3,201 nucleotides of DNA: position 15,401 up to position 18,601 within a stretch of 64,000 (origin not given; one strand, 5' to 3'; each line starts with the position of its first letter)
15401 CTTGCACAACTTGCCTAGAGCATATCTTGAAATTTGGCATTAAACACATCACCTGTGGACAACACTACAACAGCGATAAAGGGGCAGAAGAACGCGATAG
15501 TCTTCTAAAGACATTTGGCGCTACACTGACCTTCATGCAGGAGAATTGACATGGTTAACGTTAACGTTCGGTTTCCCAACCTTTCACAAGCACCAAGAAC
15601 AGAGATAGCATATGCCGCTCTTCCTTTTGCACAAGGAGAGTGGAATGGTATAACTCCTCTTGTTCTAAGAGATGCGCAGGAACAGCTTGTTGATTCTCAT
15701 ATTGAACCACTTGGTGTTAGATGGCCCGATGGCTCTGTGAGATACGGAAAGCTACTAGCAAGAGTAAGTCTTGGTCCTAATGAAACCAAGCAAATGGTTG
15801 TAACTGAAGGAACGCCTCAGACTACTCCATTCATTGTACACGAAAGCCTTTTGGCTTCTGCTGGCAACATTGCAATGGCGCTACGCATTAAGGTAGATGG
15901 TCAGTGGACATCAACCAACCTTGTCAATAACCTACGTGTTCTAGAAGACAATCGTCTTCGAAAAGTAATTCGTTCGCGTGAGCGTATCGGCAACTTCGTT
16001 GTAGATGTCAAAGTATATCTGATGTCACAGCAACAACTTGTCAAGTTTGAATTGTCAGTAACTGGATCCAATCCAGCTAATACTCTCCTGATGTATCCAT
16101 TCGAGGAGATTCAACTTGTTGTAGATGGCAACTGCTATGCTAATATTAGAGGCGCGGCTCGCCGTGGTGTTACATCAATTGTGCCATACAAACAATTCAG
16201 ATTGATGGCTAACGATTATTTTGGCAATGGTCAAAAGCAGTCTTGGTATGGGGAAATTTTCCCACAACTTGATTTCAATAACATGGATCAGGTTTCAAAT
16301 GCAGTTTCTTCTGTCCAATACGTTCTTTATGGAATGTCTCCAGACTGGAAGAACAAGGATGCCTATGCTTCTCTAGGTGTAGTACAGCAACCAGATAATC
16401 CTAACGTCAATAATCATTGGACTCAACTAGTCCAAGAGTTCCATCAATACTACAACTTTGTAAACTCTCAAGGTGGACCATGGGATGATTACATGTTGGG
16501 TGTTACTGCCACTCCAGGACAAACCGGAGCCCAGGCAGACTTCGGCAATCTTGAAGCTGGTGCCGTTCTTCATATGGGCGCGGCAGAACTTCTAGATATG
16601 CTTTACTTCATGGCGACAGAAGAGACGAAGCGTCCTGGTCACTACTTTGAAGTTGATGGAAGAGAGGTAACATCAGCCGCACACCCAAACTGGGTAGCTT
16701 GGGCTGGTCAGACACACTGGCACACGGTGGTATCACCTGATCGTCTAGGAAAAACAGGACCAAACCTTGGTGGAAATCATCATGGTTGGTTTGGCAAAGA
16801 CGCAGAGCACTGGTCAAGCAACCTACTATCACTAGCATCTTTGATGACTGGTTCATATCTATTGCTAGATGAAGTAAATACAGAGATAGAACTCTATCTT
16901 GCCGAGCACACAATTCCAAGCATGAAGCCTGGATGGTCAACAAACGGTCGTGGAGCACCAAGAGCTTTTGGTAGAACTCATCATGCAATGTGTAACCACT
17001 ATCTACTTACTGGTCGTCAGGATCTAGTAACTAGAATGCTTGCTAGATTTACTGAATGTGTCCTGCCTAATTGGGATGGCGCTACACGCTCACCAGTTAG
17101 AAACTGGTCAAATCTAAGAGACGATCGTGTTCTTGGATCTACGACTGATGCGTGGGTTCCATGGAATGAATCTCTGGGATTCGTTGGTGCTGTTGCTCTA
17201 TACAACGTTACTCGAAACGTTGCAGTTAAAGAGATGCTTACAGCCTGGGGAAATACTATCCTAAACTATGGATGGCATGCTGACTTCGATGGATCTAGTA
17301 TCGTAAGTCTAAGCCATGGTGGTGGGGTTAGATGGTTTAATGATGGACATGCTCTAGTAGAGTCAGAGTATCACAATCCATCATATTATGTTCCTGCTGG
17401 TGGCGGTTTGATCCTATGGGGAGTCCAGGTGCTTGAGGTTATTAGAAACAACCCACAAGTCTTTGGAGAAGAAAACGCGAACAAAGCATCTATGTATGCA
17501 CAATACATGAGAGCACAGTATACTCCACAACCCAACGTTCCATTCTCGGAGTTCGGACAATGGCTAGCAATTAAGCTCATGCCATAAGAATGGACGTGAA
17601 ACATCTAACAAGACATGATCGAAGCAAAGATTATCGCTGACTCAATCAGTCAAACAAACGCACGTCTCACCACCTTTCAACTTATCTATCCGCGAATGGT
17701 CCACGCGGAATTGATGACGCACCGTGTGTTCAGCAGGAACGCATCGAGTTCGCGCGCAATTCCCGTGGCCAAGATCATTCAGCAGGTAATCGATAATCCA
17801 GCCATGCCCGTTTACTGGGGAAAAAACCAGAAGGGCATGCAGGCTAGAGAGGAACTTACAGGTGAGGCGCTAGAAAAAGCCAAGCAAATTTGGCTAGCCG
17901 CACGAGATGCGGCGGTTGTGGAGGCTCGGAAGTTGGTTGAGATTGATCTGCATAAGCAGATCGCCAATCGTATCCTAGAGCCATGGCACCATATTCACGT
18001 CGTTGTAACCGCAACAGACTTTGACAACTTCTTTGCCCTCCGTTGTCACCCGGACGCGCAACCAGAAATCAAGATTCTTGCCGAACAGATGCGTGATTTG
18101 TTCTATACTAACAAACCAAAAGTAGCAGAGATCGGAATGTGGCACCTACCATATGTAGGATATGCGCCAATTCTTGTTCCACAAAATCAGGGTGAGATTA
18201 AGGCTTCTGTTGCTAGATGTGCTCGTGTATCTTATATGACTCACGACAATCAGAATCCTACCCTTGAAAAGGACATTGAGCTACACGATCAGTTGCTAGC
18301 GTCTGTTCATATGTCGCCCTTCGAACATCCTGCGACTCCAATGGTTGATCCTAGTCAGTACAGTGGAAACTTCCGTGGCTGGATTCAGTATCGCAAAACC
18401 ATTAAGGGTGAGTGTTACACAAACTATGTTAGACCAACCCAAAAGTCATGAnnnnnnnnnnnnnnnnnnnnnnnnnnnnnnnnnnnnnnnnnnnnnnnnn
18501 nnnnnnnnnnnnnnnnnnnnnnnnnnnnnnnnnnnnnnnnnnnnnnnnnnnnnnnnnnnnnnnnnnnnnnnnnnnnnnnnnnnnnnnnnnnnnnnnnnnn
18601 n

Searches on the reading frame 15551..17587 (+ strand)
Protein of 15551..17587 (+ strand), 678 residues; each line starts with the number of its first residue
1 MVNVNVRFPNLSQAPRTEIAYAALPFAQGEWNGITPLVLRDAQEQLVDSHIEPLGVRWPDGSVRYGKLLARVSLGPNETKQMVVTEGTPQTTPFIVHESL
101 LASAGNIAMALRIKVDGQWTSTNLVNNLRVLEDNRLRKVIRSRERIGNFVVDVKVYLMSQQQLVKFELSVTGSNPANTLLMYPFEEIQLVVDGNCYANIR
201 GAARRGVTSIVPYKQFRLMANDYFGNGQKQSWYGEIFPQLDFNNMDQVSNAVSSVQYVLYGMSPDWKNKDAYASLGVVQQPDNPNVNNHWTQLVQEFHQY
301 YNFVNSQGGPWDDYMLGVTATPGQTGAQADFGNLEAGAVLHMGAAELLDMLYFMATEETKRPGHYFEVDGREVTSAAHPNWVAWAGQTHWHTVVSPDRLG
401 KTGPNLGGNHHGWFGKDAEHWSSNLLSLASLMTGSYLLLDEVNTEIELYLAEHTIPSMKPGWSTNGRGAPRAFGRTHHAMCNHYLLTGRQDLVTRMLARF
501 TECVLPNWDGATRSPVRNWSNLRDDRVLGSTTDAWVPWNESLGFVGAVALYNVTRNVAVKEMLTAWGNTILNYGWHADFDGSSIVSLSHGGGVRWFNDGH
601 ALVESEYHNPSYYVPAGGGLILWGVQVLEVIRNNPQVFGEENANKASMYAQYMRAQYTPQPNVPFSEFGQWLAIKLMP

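Call 7: search_protein_families(library=phrogs, proteins=[window:15551-17587:+], max_evalue=0.00001)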
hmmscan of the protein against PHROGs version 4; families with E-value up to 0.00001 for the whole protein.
window:15551-17587:+ (678 aa): 0 families

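Call 34: search_protein_families(library=phrogs, proteins=[window:15551-17587:+], max_evalue=0.001)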
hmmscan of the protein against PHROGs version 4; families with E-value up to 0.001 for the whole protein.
window:15551-17587:+ (678 aa): 0 families

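Call 41: search_protein_families(library=pfam, proteins=[window:15551-17587:+], max_evalue=0.001)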
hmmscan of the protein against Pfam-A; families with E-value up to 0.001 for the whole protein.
window:15551-17587:+ (678 aa): 0 families

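Call 83: search_protein_families(library=ncbifam, proteins=[window:15551-17587:+], max_evalue=0.001)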
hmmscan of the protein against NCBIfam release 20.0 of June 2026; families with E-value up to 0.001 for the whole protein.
window:15551-17587:+ (678 aa): 0 families

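Call 92: search_solved_structures(query=window:15551-17587:+, max_evalue=1)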
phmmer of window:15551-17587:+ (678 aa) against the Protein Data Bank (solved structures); distinct sequences matched with E-value up to 1: 1.
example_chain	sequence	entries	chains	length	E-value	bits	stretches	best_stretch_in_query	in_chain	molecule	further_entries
2grk_A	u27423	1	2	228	0.13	13.5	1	92-155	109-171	EVM001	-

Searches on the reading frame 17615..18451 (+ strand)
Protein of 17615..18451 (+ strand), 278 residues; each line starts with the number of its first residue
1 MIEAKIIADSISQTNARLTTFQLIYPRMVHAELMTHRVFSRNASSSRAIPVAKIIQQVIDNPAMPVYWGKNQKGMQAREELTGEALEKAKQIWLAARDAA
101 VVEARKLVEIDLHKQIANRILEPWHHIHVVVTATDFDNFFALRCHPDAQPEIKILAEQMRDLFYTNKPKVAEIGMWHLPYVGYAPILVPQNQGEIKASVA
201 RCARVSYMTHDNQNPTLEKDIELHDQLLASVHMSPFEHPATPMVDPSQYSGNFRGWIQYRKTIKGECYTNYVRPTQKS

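Call 7: search_protein_families(library=phrogs, proteins=[window:17615-18451:+], max_evalue=0.00001)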
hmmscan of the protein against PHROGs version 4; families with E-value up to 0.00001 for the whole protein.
window:17615-18451:+ (278 aa): 1 family
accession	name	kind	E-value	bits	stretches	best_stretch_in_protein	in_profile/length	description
phrog_85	-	DNA, RNA and nucleotide metabolism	1.5e-84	286.1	1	2-272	410-708/866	thymidylate synthase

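Call 25: search_solved_structures(query=window:17615-18451:+, max_evalue=0.00001, show_alignments=1)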
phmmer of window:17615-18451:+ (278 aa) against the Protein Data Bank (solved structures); distinct sequences matched with E-value up to 0.00001: 0.

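Call 41: search_protein_families(library=pfam, proteins=[window:17615-18451:+], max_evalue=0.001)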
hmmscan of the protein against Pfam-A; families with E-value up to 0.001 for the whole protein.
window:17615-18451:+ (278 aa): 1 family
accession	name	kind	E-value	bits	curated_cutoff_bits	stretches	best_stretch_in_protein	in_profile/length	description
PF02511.20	Thy1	-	4.2e-18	66.2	24.8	1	20-168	60-190/191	Thymidylate synthase complementing protein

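Call 83: search_protein_families(library=ncbifam, proteins=[window:17615-18451:+], max_evalue=0.001)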
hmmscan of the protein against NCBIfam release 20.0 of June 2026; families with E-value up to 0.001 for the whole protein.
window:17615-18451:+ (278 aa): 1 family
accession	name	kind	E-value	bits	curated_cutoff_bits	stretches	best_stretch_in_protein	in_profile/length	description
TIGR02170.1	thyX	equivalog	9e-21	74.4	87.9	2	20-172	61-209/211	FAD-dependent thymidylate synthase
